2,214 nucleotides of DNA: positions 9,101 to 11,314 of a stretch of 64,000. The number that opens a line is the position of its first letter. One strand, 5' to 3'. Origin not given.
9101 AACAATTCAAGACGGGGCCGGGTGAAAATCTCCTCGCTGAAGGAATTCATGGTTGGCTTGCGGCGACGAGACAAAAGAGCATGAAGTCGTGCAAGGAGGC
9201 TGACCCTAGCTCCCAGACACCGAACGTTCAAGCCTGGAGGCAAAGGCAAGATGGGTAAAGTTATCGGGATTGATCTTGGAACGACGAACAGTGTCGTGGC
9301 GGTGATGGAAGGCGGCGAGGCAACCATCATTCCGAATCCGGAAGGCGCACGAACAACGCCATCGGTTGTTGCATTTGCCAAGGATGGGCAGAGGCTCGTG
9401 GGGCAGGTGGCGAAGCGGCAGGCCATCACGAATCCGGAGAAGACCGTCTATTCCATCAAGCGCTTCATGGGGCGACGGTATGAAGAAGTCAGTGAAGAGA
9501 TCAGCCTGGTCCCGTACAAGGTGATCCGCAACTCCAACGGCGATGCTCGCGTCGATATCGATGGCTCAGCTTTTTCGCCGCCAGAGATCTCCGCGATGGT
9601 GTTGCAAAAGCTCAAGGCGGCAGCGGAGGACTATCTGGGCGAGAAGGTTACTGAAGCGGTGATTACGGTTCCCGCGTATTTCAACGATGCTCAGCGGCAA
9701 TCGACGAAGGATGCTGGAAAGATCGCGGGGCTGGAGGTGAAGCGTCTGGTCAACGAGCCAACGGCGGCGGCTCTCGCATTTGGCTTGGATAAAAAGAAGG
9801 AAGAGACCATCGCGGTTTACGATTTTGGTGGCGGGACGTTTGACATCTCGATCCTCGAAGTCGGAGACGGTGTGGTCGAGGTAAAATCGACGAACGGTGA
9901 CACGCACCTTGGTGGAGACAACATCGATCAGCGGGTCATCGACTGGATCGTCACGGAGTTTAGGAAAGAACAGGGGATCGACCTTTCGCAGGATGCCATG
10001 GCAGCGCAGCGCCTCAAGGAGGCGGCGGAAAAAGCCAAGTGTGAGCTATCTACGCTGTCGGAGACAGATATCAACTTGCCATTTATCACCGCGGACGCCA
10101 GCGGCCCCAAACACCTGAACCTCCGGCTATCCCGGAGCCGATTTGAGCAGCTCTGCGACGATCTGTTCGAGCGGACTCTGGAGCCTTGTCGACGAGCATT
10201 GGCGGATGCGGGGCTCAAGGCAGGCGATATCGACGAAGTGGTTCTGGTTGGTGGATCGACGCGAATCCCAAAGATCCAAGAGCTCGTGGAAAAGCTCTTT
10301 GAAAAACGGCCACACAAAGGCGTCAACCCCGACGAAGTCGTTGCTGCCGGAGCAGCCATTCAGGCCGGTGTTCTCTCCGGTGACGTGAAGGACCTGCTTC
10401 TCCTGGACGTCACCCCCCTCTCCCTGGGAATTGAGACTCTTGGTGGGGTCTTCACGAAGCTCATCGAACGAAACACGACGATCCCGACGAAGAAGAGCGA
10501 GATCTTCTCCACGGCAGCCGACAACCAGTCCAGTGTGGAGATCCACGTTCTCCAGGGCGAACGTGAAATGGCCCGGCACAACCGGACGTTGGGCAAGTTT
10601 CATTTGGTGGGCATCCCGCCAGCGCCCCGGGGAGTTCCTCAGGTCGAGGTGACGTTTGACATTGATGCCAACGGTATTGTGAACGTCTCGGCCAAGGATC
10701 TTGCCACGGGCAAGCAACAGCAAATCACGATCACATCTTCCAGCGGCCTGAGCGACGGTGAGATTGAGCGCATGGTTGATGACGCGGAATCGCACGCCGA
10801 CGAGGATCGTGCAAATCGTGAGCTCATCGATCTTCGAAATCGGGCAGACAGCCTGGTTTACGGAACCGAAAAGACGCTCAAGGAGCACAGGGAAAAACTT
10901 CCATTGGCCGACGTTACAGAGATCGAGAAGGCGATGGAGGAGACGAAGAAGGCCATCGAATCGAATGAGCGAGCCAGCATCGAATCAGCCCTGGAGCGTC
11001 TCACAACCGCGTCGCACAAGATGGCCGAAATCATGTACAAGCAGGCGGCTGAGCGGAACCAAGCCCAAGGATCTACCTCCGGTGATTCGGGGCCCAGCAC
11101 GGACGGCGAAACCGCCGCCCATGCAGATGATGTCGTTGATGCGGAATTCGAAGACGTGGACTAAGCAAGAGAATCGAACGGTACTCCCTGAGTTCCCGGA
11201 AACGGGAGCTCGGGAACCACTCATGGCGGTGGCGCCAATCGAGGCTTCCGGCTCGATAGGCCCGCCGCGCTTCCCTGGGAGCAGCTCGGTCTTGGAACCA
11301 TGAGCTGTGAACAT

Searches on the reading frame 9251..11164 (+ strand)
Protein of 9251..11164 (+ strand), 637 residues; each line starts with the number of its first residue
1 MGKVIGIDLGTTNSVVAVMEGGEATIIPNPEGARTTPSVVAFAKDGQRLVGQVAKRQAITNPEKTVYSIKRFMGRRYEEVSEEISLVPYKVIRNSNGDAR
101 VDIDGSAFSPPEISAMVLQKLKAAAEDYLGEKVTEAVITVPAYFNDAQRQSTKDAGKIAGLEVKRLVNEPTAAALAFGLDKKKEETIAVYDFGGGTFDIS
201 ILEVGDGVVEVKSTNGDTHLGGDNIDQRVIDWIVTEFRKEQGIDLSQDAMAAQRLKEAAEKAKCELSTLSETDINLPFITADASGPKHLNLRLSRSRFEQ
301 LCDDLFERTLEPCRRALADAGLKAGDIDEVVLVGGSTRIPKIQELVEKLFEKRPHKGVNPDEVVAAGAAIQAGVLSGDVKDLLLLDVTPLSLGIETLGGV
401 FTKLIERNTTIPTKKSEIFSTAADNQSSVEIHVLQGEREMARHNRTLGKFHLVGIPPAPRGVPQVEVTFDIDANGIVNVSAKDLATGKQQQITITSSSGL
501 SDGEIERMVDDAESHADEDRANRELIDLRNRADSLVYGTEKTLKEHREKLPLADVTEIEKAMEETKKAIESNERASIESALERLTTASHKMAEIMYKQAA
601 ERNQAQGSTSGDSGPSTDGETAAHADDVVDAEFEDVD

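Call 24: search_protein_families(library=ncbifam, proteins=[window:9251-11164:+], max_evalue=1e-10)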
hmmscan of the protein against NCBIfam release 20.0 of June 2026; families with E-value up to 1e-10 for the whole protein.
window:9251-11164:+ (637 aa): 13 families
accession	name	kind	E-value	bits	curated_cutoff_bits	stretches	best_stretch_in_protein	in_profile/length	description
NF001413.0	PRK00290.1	equivalog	0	1036.6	648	1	1-637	1-622/625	molecular chaperone DnaK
TIGR02350.1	prok_dnaK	equivalog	4.6e-300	996.2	822.55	1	3-597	1-596/596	molecular chaperone DnaK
NF009947.0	PRK13411.1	equivalog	1.7e-278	925.2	1002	1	1-610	1-614/662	molecular chaperone DnaK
NF009946.0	PRK13410.1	equivalog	3.1e-259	861.7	1019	1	1-603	1-609/669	molecular chaperone DnaK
NF003520.0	PRK05183.1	subfamily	9.9e-196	651.8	620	1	4-601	21-610/621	Fe-S protein assembly chaperone HscA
TIGR01991.1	HscA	equivalog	2.1e-195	650.7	708.55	1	4-602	1-591/600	Fe-S protein assembly chaperone HscA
NF002399.0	PRK01433.1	equivalog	1e-128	430.5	743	1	4-593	21-575/595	Fe-S protein assembly chaperone HscA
NF008673.0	PRK11678.1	equivalog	1.9e-22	79.7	331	0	113-208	129-232/450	molecular chaperone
NF010539.0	PRK13927.1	subfamily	2e-16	59.9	293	1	116-368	82-322/339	rod shape-determining protein MreB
NF011660.0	PRK15080.1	equivalog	2.9e-16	59.5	182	1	116-220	77-176/277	ethanolamine utilization protein EutJ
TIGR02529.1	EutJ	subfamily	5.5e-14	52.2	152.1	1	115-220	43-143/239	ethanolamine utilization protein EutJ family protein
TIGR00904.1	mreB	subfamily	5.9e-14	51.9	365.75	1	136-350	101-304/334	MreB/Mrl family cell shape determining protein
NF010540.1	PRK13929.1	exception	2.2e-13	50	515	1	118-369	81-321/334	rod-share determining protein MreBH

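Call 25: find_homologous_proteins(query=window:9251-11164:+, max_evalue=1e-100)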
Query window:9251-11164:+ (637 aa): 8000 proteins with E <= 1e-100 among 8000 candidates; the best 120 are listed.
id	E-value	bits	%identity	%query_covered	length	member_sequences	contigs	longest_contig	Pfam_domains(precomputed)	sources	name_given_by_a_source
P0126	0.0e+0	1377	100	100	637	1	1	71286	PF00012.27,PF06723.20,PF14450.13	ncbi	-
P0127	0.0e+0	1156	82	100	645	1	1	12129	PF00012.27,PF06723.20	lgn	-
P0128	0.0e+0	1152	82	100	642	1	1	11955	PF00012.27,PF06723.20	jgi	jgi:molecular chaperone DnaK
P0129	0.0e+0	1137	81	100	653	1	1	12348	PF00012.27,PF06723.20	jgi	jgi:molecular chaperone DnaK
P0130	0.0e+0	1122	83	97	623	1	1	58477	PF00012.27,PF06723.20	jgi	jgi:molecular chaperone DnaK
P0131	0.0e+0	1077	76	100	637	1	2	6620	PF00012.27,PF06723.20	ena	-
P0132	0.0e+0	1076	76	100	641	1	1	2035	PF00012.27,PF06723.20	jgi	-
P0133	0.0e+0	1076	76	100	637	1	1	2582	PF00012.27,PF06723.20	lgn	-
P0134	0.0e+0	1076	75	100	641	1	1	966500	PF00012.27,PF06723.20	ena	-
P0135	0.0e+0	1074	77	100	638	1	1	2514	PF00012.27,PF06723.20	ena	-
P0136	0.0e+0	1073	75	100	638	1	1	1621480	PF00012.27,PF06723.20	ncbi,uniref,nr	ncbi:chaperone protein dnaK [Candidatus Moduliflexus flocculans]|uniref:Chaperone protein DnaK n=1 T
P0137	0.0e+0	1073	76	100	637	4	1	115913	PF00012.27,PF06723.20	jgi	-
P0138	0.0e+0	1072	76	100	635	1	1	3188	PF00012.27,PF06723.20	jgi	jgi:molecular chaperone DnaK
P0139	0.0e+0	1071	76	100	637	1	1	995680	PF00012.27,PF06723.20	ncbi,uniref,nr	ncbi:chaperone protein dnaK [Candidatus Vecturithrix granuli]|uniref:Chaperone protein DnaK n=1 Tax=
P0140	0.0e+0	1070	76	100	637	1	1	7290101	PF00012.27,PF06723.20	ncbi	-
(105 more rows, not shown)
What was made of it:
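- On LPXTG sortase signal (TIGR01167): The host's nearest DnaK relatives are lineages with two membranes (call 25).
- The source organism probably has two membranes, judging from its nearest DnaK relatives (call 25).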
